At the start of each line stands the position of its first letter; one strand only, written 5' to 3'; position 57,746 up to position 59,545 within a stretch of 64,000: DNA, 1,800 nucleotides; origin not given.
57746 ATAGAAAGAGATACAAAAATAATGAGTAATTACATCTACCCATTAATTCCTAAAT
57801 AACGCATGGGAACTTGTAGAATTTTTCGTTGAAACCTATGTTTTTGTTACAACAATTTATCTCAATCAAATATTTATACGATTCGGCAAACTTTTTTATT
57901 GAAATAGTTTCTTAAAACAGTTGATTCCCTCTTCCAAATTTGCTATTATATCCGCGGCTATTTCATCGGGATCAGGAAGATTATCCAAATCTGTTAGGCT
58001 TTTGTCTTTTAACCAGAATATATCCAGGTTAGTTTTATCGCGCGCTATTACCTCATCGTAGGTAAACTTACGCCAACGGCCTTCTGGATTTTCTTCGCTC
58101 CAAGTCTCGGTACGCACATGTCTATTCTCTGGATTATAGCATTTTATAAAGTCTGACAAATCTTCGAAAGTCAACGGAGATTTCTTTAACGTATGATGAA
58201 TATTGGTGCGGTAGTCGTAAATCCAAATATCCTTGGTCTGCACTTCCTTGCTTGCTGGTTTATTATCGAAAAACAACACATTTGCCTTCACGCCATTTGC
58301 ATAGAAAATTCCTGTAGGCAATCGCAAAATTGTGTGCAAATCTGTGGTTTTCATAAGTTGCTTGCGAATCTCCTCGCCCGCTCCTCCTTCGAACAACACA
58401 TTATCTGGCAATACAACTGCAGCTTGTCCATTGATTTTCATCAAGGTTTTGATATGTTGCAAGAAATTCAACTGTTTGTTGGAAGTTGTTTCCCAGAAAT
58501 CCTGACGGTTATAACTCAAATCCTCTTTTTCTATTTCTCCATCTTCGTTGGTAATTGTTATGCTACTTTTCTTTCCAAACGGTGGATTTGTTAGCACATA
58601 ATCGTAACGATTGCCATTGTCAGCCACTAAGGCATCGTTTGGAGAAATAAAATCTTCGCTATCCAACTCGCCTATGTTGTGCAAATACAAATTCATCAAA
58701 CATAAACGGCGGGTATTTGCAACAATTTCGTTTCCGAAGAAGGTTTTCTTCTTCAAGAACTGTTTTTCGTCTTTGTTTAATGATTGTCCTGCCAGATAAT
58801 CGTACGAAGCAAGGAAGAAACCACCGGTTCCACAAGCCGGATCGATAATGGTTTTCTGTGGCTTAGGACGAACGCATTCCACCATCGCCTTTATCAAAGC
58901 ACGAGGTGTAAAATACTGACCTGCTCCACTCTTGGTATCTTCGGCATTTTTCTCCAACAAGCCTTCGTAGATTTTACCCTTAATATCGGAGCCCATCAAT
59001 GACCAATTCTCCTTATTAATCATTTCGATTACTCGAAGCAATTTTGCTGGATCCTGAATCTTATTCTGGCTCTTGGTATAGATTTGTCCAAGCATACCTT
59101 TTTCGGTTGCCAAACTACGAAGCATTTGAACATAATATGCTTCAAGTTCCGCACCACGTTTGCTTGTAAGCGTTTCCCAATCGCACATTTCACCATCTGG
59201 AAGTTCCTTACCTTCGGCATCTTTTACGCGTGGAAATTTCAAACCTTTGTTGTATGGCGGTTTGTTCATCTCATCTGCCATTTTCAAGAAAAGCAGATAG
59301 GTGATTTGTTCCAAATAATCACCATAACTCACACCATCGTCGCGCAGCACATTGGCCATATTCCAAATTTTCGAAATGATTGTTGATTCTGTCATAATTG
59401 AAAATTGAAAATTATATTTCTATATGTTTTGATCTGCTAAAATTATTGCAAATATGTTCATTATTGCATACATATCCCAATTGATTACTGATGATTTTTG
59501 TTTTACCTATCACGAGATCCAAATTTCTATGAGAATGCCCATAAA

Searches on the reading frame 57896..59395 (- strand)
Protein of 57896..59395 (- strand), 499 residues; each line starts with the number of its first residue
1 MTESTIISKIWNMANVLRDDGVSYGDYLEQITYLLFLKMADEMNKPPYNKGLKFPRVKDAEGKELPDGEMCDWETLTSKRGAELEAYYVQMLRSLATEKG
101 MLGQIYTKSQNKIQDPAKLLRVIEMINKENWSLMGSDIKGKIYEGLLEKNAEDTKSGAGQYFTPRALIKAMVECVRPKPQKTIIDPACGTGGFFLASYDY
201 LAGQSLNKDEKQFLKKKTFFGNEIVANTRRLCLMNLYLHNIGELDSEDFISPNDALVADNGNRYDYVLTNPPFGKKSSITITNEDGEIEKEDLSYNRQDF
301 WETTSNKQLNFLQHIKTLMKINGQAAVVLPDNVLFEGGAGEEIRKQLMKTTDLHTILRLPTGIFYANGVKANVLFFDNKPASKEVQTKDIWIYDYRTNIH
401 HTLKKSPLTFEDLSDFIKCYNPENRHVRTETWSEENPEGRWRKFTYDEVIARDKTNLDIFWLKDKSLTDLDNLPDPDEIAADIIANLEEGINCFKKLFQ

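Call 3: search_protein_families(library=pfam, proteins=[window:57896-59395:-], max_evalue=0.1)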
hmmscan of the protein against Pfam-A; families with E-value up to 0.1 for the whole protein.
window:57896-59395:- (499 aa): 6 families
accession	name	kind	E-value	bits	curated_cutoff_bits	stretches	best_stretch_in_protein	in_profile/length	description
PF02384.22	N6_Mtase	-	9.7e-70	235.8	20.4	1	136-453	3-294/311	N-6 DNA Methylase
PF12161.14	HsdM_N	-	1.5e-12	48.7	24.5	1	8-126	3-135/135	HsdM N-terminal domain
PF07669.17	Eco57I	-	9.1e-09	36.1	25.3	1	223-359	69-165/171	Eco57I restriction-modification methylase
PF01170.24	UPF0020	-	3.8e-07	30.4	22.3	1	167-276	16-134/197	RMKL-like, methyltransferase domain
PF20473.4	MmeI_Mtase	-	0.004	16.8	27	0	182-202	22-42/259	MmeI, DNA-methyltransferase domain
PF05175.20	MTS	-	0.04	14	23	0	254-279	89-114/170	Methyltransferase small domain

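Call 4: search_protein_families(library=padloc, proteins=[window:57896-59395:-], max_evalue=0.1)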
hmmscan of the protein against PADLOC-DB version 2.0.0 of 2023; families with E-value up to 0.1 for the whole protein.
window:57896-59395:- (499 aa): 63 families (the best 25 are shown)
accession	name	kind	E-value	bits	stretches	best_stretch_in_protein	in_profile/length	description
PDLC03026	MTase_I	-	1.1e-191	636.3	1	1-498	1-474/487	Type I methyltransferase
PDLC03021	MTase_I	-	3.1e-87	291.4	1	9-486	13-474/491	Type I methyltransferase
PDLC04134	mad2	-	1.8e-55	186.7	1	8-421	143-485/492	mads_2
PDLC03025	MTase_I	-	1.7e-53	180.2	1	7-426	4-416/569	Type I methyltransferase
PDLC03031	MTase_I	-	8.1e-39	131.5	1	109-378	133-403/834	Type I methyltransferase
PDLC03035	MTase_I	-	3.1e-38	129.8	1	94-396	111-403/653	Type I methyltransferase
PDLC03027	MTase_I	-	1.5e-37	127.6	1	4-424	6-410/810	Type I methyltransferase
PDLC03036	MTase_I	-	1.5e-36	124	1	140-411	197-457/635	Type I methyltransferase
PDLC03022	MTase_I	-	4.2e-36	122.6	1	88-420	120-443/857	Type I methyltransferase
PDLC03029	MTase_I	-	1.8e-32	110.6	1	109-382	125-407/661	Type I methyltransferase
PDLC03318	MTase_II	-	1.4e-25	87.7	2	122-202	310-387/723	Type II methyltransferase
PDLC03032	MTase_I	-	5.7e-25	85.5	1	134-382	135-373/1001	Type I methyltransferase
PDLC03039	MTase_I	-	9.2e-25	84.9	1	4-393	5-392/708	Type I methyltransferase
PDLC03019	MTase_I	-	8.8e-24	81.8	1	9-380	11-375/932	Type I methyltransferase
PDLC03038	MTase_I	-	3.2e-23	79.5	1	90-376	96-378/896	Type I methyltransferase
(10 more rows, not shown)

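Call 5: search_protein_families(library=ncbifam, proteins=[window:57896-59395:-], max_evalue=0.1)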
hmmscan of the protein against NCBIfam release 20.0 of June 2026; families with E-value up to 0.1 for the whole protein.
window:57896-59395:- (499 aa): 8 families
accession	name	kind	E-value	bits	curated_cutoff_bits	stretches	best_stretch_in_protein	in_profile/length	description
NF047738.1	antiphage_MADS2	equivalog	4.5e-30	104.5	720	1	20-387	192-575/654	methylation-associated defense system DNA methyltransferase MAD2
TIGR00497.1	hsdM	equivalog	1.5e-23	83.3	242.75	1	108-423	149-458/515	type I restriction-modification system subunit M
TIGR02987.1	met_A_Alw26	exception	8e-09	34.8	353.5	1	158-360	3-226/523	Alw26I/Eco31I/Esp3I family type II restriction adenine-specific DNA-methyltransferase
NF033452.1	BREX_1_MTaseX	exception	1.1e-07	30.1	500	1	262-387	506-623/1210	BREX-1 system adenine-specific DNA-methyltransferase PglX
NF033455.1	BREX_6_MTaseX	exception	7.7e-05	20.4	900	1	262-366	553-645/1319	BREX-6 system adenine-specific DNA-methyltransferase PglX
NF033454.1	BREX_5_MTaseX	exception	0.00041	18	900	1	182-249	304-380/1404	BREX-5 system adenine-specific DNA-methyltransferase PglX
TIGR01177.1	TIGR01177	hypoth_equivalog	0.00062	19.2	316.55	1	153-194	152-197/330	TIGR01177 family methyltransferase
TIGR03534.1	RF_mod_PrmC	equivalog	0.033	13.7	199.1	1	166-279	75-172/253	peptide chain release factor N(5)-glutamine methyltransferase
